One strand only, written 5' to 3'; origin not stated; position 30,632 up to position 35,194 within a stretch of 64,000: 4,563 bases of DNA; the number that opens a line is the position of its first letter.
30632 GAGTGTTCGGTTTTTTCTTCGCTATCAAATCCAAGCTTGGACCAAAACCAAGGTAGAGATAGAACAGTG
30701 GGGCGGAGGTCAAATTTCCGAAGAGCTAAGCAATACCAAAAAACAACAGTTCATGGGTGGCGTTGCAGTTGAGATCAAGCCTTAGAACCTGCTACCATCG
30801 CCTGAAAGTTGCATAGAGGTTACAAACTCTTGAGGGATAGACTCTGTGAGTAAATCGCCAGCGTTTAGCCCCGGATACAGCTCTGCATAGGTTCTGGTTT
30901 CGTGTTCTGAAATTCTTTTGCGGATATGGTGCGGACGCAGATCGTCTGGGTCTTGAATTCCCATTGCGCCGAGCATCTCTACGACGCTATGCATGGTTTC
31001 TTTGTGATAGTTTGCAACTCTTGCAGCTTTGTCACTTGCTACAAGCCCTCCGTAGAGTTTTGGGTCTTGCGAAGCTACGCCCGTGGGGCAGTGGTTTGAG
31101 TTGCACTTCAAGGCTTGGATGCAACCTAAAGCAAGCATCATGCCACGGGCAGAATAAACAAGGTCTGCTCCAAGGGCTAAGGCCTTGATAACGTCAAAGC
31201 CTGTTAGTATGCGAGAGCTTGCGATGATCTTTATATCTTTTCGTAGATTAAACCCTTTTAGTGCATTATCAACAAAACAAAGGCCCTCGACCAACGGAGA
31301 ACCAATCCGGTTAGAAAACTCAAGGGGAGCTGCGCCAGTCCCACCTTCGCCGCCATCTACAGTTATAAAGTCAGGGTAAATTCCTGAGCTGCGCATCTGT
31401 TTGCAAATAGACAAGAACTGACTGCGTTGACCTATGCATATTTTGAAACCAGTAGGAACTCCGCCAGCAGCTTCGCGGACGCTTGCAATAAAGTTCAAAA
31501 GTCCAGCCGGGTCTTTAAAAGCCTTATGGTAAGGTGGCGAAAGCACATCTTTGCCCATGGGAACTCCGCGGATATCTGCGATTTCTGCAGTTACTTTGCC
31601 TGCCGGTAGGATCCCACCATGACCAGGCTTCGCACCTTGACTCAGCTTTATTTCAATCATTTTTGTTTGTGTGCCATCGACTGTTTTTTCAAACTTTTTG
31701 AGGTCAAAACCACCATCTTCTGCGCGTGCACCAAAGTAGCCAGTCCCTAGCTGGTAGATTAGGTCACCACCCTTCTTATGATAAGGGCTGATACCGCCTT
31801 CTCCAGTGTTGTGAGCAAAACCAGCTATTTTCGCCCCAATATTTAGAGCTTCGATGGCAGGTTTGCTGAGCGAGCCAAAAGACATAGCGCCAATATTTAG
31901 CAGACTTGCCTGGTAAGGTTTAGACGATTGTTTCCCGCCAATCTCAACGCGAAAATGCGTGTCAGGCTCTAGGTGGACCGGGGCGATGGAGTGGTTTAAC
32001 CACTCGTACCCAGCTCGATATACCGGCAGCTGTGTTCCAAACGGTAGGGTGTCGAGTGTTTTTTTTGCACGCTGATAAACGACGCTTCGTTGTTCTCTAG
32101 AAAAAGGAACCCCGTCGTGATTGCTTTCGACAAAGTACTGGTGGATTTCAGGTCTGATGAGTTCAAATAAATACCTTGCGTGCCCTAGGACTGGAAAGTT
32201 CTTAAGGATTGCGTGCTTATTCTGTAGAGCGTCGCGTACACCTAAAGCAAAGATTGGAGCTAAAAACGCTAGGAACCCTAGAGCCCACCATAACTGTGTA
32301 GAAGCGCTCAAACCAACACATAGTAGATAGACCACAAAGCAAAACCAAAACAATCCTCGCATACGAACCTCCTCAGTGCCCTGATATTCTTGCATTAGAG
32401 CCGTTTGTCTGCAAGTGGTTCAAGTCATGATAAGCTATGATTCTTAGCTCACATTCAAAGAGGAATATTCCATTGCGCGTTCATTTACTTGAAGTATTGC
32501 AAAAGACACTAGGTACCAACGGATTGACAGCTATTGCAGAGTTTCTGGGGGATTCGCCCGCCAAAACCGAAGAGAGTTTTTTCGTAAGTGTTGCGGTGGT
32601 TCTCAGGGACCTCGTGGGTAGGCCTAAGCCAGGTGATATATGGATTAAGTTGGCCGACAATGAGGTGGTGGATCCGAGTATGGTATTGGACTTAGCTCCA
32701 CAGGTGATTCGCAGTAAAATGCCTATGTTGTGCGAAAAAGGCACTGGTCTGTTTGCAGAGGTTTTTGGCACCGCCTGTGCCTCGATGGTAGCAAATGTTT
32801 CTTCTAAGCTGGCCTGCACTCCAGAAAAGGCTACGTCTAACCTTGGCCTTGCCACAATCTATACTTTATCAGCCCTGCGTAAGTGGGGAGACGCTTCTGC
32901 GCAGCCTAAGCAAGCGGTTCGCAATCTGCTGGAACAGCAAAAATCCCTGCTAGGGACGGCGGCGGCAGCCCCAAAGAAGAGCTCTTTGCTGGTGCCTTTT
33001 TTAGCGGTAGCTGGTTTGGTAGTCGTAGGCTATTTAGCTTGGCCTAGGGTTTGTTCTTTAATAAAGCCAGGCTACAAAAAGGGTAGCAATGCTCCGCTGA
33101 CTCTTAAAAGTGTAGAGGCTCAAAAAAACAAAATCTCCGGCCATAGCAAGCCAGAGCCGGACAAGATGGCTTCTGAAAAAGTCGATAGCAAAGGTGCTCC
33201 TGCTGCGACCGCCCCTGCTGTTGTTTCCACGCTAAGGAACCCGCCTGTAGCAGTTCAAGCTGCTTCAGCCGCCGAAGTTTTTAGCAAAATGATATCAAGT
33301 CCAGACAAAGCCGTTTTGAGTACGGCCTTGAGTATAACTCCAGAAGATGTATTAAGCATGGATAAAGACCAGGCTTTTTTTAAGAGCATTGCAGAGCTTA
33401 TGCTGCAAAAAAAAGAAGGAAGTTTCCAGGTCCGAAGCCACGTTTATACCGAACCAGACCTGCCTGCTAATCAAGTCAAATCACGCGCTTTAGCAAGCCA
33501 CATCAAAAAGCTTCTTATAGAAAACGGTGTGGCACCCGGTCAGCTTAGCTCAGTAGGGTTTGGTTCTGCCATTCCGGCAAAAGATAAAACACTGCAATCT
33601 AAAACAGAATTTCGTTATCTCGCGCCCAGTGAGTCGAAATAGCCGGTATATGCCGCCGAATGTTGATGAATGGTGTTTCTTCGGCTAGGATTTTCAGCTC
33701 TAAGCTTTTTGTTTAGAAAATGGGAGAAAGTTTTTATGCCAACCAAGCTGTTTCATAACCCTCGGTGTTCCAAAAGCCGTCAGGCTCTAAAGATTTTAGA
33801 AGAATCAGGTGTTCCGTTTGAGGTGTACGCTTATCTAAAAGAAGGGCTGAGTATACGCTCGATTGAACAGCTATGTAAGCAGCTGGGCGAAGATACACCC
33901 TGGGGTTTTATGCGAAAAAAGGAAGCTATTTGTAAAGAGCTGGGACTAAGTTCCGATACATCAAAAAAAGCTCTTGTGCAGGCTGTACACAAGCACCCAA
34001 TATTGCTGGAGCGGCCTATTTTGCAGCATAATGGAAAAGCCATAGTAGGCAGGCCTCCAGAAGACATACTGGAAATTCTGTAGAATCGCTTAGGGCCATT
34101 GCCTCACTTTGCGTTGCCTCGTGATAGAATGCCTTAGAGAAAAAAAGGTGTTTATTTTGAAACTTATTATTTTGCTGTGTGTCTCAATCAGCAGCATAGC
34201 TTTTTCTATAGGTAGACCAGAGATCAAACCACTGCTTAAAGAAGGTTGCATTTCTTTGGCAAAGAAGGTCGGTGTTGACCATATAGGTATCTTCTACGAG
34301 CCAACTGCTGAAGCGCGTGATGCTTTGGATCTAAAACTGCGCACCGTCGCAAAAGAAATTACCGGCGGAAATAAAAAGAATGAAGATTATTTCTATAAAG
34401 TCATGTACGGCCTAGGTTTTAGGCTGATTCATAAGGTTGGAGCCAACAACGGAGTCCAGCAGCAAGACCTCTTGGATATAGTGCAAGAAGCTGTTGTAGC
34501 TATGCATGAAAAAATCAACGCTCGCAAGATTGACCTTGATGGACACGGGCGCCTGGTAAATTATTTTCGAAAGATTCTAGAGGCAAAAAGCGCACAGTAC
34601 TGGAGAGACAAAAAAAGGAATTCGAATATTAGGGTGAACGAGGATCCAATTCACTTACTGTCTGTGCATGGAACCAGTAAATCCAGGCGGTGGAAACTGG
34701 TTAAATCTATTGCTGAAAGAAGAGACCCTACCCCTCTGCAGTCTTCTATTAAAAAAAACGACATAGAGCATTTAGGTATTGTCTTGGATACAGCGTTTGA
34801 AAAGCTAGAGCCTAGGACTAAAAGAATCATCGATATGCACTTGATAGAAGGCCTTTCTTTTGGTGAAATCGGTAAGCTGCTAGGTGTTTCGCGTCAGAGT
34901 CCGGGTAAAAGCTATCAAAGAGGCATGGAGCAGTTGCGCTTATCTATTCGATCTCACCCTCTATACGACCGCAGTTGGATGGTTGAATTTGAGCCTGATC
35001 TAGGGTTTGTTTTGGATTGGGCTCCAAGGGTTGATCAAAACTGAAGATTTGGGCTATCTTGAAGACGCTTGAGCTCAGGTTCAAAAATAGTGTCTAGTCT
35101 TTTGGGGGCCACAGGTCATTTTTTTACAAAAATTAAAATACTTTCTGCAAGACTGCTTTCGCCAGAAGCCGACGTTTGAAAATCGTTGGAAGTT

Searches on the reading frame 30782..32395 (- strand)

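Call 41: search_protein_families(library=pfam, proteins=[window:30782-32395:-], max_evalue=0.001)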
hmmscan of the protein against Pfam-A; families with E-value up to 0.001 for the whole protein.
window:30782-32395:- (537 aa): 2 families
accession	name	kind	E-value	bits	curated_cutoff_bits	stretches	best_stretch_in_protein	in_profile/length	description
PF01645.23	Glu_synthase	-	7.1e-83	279.2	20.4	1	161-480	64-368/369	Conserved region in glutamate synthase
PF01070.24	FMN_dh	-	3.5e-07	30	24.9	1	384-425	270-311/350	FMN-dependent dehydrogenase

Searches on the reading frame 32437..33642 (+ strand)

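Call 41: search_protein_families(library=pfam, proteins=[window:32437-33642:+], max_evalue=0.001)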
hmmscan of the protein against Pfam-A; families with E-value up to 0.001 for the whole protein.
window:32437-33642:+ (401 aa): 1 family
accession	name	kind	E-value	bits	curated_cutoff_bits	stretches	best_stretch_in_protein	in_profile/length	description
PF00691.25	OmpA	-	2.1e-07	31.6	27.2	1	309-389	11-93/98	OmpA family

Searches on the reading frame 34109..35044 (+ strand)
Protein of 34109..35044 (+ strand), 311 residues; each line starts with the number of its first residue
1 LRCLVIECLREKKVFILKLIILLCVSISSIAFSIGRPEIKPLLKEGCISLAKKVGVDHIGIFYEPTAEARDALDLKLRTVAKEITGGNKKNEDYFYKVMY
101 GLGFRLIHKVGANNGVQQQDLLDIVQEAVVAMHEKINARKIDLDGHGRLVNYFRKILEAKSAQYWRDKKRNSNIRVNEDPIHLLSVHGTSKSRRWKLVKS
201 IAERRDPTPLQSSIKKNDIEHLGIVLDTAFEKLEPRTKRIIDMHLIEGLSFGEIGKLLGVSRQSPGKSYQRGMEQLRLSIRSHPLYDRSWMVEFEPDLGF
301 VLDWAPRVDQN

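Call 41: search_protein_families(library=pfam, proteins=[window:34109-35044:+], max_evalue=0.001)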
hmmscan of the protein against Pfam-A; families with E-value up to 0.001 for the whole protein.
window:34109-35044:+ (311 aa): 2 families
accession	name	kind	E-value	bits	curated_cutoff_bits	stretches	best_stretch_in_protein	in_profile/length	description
PF08281.18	Sigma70_r4_2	-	2.6e-08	33.8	25.7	1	226-276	4-54/54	Sigma-70, region 4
PF04545.22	Sigma70_r4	-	6.7e-06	26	24.1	1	229-263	1-35/50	Sigma-70, region 4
